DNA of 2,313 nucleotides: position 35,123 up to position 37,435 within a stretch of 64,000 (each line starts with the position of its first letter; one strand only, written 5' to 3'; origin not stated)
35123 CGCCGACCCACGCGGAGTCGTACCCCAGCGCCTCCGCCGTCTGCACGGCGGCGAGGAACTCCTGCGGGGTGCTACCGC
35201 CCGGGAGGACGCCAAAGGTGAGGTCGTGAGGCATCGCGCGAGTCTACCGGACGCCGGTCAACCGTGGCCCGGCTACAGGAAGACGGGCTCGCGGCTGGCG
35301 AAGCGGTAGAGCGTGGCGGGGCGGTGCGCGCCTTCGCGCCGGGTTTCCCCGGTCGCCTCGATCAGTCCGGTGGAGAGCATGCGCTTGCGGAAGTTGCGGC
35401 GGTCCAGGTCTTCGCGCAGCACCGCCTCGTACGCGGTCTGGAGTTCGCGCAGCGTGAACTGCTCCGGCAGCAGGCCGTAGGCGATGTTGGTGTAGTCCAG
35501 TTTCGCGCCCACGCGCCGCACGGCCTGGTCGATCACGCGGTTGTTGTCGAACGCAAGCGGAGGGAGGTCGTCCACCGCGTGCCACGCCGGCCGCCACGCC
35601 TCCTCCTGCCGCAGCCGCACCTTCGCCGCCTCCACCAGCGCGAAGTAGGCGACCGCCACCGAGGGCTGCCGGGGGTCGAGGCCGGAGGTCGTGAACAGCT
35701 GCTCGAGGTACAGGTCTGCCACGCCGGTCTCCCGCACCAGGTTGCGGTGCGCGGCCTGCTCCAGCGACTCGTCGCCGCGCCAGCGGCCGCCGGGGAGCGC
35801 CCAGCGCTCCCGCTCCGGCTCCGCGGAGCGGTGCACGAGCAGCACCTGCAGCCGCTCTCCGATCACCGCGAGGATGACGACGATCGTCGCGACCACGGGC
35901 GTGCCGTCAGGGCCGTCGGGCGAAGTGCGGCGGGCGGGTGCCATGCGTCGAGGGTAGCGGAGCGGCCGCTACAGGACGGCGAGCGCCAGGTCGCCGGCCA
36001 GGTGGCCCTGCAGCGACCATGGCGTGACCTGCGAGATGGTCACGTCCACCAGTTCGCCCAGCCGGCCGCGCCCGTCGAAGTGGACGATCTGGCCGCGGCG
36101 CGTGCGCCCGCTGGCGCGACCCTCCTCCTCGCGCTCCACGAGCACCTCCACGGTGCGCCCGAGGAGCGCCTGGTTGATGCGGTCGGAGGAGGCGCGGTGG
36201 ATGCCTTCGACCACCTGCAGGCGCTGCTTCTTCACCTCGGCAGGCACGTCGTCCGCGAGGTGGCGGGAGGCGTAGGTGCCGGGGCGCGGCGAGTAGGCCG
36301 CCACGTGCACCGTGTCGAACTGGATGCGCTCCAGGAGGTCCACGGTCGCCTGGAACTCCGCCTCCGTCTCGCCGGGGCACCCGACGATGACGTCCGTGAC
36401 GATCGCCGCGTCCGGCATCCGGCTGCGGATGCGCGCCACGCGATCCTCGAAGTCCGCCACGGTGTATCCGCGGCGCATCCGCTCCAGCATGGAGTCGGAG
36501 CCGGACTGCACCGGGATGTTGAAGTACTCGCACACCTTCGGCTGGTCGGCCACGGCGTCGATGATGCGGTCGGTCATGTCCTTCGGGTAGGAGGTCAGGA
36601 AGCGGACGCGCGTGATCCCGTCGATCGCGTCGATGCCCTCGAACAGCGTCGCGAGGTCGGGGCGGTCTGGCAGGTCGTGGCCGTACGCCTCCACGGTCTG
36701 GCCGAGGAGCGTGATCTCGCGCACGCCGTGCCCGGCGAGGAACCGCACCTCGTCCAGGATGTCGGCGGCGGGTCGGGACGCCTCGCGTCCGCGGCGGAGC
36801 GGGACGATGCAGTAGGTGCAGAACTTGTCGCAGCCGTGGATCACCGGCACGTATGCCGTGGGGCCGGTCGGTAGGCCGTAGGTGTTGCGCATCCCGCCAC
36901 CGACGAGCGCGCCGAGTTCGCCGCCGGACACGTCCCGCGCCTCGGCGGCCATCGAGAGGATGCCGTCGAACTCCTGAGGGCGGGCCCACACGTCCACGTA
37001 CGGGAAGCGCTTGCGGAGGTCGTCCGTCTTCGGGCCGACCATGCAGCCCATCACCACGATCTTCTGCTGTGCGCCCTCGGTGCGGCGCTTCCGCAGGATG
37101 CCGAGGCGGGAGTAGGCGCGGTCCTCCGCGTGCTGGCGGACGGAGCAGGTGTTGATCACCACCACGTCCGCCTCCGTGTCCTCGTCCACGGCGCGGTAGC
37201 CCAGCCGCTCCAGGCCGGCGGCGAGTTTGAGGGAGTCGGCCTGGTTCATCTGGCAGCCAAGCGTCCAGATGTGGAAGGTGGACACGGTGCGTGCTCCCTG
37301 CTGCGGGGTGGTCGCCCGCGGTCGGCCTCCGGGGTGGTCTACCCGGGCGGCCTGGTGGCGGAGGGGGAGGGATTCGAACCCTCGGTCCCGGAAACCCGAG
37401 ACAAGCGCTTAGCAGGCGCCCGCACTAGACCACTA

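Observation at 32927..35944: NrtR-like regulator with a matching 21-bp palindrome in front of nadA; the regulon probably includes an MFS transporter and an LLM oxidoreductase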

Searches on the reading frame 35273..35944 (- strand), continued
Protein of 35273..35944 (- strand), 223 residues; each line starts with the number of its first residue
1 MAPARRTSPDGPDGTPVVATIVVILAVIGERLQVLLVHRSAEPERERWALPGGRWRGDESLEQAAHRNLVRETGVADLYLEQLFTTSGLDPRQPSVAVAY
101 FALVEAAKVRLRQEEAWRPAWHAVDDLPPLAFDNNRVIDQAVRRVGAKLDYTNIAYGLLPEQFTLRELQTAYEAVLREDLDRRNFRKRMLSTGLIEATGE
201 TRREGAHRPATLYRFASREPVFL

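Call 29: search_solved_structures(query=window:35273-35944:-, show_alignments=3)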
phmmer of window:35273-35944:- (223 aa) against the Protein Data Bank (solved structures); distinct sequences matched with E-value up to 0.001: 15.
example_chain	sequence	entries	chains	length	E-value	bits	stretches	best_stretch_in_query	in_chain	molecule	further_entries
5bs6_A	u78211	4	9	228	3.9e-33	118.2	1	31-217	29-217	transcriptional regulator AraR | transcriptional factor AraR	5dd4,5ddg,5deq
3gz5_A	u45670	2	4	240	8.7e-25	90.9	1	22-214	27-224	MutT/nudix family protein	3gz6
2fml_A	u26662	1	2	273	9.2e-15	58.1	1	27-105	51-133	MutT/nudix family protein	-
3gz8_A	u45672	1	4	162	4.8e-14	55.8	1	22-148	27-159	MutT/nudix family protein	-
7q91_A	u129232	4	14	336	3e-13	53.2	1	129-216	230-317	NADQ transcription factor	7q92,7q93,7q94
3i9x_A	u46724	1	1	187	2e-08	37.4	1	9-142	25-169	mutT/nudix family protein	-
4dyw_A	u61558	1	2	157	2.4e-06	30.6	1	32-143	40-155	MutT/NUDIX family protein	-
2qjt_B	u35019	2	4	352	1.8e-05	27.8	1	22-83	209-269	Nicotinamide-nucleotide adenylyltransferase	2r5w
2yyh_A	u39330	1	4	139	0.00018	24.5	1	15-138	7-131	8-OXO-dGTPase domain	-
3id9_A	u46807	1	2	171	0.00052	23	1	25-103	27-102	MutT/NUDIX family protein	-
3gg6_A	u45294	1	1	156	0.00057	22.9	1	20-128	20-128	Nucleoside diphosphate-linked moiety X motif 18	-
3grn_A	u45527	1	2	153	0.0006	22.8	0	23-76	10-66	MutT related protein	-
6dby_A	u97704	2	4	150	0.00087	22.3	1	16-98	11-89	Nudix hydrolase 1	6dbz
5gp0_E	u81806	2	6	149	0.00088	22.2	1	16-98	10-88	Nudix hydrolase 1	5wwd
6fl4_A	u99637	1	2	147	0.00089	22.2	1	16-98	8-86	Nudix hydrolase 1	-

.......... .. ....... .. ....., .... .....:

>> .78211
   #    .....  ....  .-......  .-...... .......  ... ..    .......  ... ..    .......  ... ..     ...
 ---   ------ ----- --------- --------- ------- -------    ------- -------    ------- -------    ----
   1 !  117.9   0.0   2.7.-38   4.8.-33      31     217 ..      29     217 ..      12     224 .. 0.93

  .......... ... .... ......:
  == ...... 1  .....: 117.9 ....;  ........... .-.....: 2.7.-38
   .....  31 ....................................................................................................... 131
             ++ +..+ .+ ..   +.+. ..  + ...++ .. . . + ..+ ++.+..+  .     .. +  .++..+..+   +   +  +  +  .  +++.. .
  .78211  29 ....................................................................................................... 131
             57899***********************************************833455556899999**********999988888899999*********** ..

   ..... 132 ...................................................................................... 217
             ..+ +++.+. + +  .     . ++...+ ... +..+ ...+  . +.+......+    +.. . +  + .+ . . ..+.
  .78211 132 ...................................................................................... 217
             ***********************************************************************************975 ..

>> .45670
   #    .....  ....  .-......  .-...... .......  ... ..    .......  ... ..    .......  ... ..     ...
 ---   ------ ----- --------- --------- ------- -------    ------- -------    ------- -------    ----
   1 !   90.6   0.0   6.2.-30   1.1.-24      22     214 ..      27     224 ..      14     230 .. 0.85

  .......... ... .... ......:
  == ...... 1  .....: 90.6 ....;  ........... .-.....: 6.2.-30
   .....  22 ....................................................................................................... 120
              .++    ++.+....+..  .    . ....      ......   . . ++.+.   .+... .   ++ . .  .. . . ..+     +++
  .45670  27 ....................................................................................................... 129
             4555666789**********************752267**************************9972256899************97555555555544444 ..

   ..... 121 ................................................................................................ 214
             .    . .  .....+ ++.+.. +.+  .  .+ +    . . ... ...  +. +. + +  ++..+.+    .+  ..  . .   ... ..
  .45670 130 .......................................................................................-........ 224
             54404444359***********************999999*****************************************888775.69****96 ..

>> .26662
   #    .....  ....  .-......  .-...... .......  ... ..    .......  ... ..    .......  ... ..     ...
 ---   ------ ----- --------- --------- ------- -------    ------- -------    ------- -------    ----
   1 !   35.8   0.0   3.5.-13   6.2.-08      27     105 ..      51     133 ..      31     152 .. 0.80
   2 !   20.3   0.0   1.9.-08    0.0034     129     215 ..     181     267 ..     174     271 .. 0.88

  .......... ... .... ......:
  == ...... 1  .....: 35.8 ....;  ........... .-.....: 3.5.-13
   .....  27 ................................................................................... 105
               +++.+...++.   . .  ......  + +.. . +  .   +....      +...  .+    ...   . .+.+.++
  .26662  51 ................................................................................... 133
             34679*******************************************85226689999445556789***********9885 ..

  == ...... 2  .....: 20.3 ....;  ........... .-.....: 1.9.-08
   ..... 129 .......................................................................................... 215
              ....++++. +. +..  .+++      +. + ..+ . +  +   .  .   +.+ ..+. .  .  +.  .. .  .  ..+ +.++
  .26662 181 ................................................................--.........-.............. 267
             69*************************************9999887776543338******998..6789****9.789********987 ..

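Call 32: search_protein_families(library=pfam, proteins=[L014:13161-15443:+, L017:12616-13896:-, L017:16037-17425:-, L016:13164-14078:-, L030:12389-13237:-, L030:13849-14679:+, L033:12650-13426:-, L033:13751-14941:-, L034:11685-13349:-, L018:13448-14164:-], max_evalue=0.00001)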
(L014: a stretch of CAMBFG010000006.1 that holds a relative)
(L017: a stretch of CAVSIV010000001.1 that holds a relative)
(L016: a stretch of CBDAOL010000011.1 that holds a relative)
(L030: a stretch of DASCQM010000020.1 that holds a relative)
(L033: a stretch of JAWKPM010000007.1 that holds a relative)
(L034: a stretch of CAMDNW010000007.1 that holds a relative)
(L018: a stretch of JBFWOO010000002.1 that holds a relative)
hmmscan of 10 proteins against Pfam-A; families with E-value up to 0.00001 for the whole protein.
L014:13161-15443:+ (760 aa): 2 families
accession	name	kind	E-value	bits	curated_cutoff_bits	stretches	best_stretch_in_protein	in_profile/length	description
PF13231.12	PMT_2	-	5e-25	89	26.1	1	97-252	1-151/160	Dolichyl-phosphate-mannose-protein mannosyltransferase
PF24878.1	YkcB_C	-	7.9e-16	58.2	27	1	564-633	3-71/85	Putative mannosyltransferase YkcB-like, C-terminal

L017:12616-13896:- (426 aa): 1 family
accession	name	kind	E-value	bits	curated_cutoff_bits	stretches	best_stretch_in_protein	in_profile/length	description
PF08668.18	HDOD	-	3.4e-18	66.3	22.9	1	208-342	53-189/196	HDOD domain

L017:16037-17425:- (462 aa): 1 family
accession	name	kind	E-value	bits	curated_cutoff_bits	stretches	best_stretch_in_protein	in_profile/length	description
PF02515.22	CoA_transf_3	-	1.1e-110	370.6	23.3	1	76-439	1-366/366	CoA-transferase family III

L016:13164-14078:- (304 aa): 0 families

L030:12389-13237:- (282 aa): 10 families
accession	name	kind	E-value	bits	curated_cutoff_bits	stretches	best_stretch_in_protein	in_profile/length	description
PF13847.12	Methyltransf_31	-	3.8e-35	121.1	27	1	110-228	3-123/145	Methyltransferase domain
PF13649.12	Methyltransf_25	-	8.6e-22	78.1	27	1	114-210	1-97/97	Methyltransferase domain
PF08241.18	Methyltransf_11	-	1.9e-21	76.9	21.2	1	115-212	1-93/95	Methyltransferase domain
PF01209.24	Ubie_methyltran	-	3e-17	63.2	20.1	1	109-214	46-151/233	ubiE/COQ5 methyltransferase family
PF08242.18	Methyltransf_12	-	6.6e-13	49.7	30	1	115-212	1-98/98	Methyltransferase domain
PF13489.12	Methyltransf_23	-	7.8e-11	42.4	27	1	106-238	18-136/164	Methyltransferase domain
PF01135.25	PCMT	-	3.6e-10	40.4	20.3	1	106-213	69-170/210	Protein-L-isoaspartate(D-aspartate) O-methyltransferase (PCMT)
PF06325.19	PrmA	-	9.3e-08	32.3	22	1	108-220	159-264/296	Ribosomal protein L11 methyltransferase (PrmA)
PF20922.3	Anamorsin_N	-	1.6e-07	31.6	27.1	1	138-227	7-100/163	Anamorsin, N-terminal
PF05175.20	MTS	-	7.3e-06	26.2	23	0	110-214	31-138/170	Methyltransferase small domain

L030:13849-14679:+ (276 aa): 0 families

L033:12650-13426:- (258 aa): 3 families
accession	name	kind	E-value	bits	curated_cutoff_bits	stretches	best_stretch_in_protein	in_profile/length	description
PF13480.13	Acetyltransf_6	-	7.2e-08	33.1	22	1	158-235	64-141/143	Acetyltransferase (GNAT) domain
PF00583.31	Acetyltransf_1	-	2.3e-07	31.5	20.7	1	139-243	9-116/116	Acetyltransferase (GNAT) family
PF13508.13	Acetyltransf_7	-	1.3e-06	29.1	27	1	174-244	11-83/84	Acetyltransferase (GNAT) domain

L033:13751-14941:- (396 aa): 1 family
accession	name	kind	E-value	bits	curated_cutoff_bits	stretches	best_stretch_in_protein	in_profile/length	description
PF06772.16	LtrA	-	2.8e-76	257.5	31.9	1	23-372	2-355/356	Bacterial low temperature requirement A protein (LtrA)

L034:11685-13349:- (554 aa): 1 family
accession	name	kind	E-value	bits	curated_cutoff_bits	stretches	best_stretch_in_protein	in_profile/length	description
PF01554.23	MatE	-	1.9e-48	164.6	24.9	2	322-482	1-160/161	MatE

L018:13448-14164:- (238 aa): 0 families

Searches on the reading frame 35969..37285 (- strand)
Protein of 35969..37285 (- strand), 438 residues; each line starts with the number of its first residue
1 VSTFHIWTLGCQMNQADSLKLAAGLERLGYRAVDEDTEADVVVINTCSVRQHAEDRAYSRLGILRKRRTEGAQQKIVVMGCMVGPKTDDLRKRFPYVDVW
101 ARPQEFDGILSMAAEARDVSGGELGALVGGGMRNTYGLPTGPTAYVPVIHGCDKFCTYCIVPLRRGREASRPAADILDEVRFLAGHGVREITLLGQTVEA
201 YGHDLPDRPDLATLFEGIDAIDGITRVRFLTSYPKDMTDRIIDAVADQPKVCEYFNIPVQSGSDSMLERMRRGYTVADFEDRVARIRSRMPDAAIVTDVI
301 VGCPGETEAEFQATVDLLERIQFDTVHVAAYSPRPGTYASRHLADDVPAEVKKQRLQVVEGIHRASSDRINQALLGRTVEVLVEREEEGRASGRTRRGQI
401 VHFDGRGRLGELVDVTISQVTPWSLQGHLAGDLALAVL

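Call 9: search_protein_families(library=pfam, proteins=[window:35969-37285:-])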
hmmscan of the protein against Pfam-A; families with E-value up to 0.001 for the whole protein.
window:35969-37285:- (438 aa): 3 families
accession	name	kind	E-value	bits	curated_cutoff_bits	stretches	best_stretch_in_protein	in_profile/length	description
PF00919.26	UPF0004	-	2.4e-26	92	27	1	4-100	2-96/98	Uncharacterized protein family UPF0004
PF04055.27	Radical_SAM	-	3.8e-26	92.7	29.5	1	147-318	2-166/166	Radical SAM superfamily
PF01938.26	TRAM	-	1.3e-09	38.3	21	1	374-429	3-60/61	TRAM domain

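Call 10: search_protein_families(library=ncbifam, proteins=[window:35969-37285:-])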
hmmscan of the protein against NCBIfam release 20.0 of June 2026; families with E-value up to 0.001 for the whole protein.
window:35969-37285:- (438 aa): 17 families
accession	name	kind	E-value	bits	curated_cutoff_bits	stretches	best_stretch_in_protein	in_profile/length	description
NF010916.0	PRK14336.1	equivalog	6.4e-135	450.1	606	2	141-430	123-413/418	tRNA (N6-isopentenyl adenosine(37)-C2)-methylthiotransferase MiaB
TIGR00089.1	TIGR00089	subfamily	1.1e-134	449.4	251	1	3-427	1-429/429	MiaB/RimO family radical SAM methylthiotransferase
TIGR01574.1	miaB-methiolase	equivalog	1.9e-120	402.9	355.3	1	3-429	1-436/437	tRNA (N6-isopentenyl adenosine(37)-C2)-methylthiotransferase MiaB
TIGR01579.1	MiaB-like-C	equivalog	3.3e-89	300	357.05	1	6-416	1-415/416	tRNA (N(6)-L-threonylcarbamoyladenosine(37)-C(2))-methylthiotransferase MtaB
TIGR01125.1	TIGR01125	equivalog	3.3e-88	296.6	356.95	1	5-397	3-394/432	30S ribosomal protein S12 methylthiotransferase RimO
TIGR01578.1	MiaB-like-B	hypoth_equivalog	4.7e-74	249.6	314.7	1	5-427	3-418/421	tRNA (N(6)-L-threonylcarbamoyladenosine(37)-C(2))-methylthiotransferase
TIGR04014.1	B12_SAM_MJ_0865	equivalog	4.9e-27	94.8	360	1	141-344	158-359/434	methyl-coenzyme M reductase glutamine C-methyltransferase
TIGR04013.1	B12_SAM_MJ_1487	hypoth_equivalog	9.2e-19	67.5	251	1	145-354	153-368/382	TIGR04013 family B12-binding domain/radical SAM domain-containing protein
TIGR04479.1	bcpD_PhpK_rSAM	subfamily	3.1e-11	42.4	600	1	252-329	342-417/504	PhpK family radical SAM P-methyltransferase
TIGR01212.1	TIGR01212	equivalog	1e-06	28.2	180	1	238-328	122-212/302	tRNA modification radical SAM protein MnmL/YtqA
TIGR03471.1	HpnJ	equivalog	3.2e-06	26.3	577.6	1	150-338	204-382/472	hopanoid biosynthesis associated radical SAM protein HpnJ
NF045585.1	rSAM_slr0320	equivalog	4e-06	25.6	775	1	150-277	242-365/511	photosystem II high light acclimation radical SAM protein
TIGR03994.1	rSAM_HemZ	equivalog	0.0001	21.6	321.4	1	257-330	203-275/401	coproporphyrinogen dehydrogenase HemZ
TIGR04072.2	rSAM_ladder_B12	equivalog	0.00013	20.7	360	0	149-191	186-230/443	lipid biosynthesis B12-binding/radical SAM protein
NF006060.0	PRK08207.1-3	equivalog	0.00016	20.5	653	1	256-340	270-353/477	coproporphyrinogen III oxidase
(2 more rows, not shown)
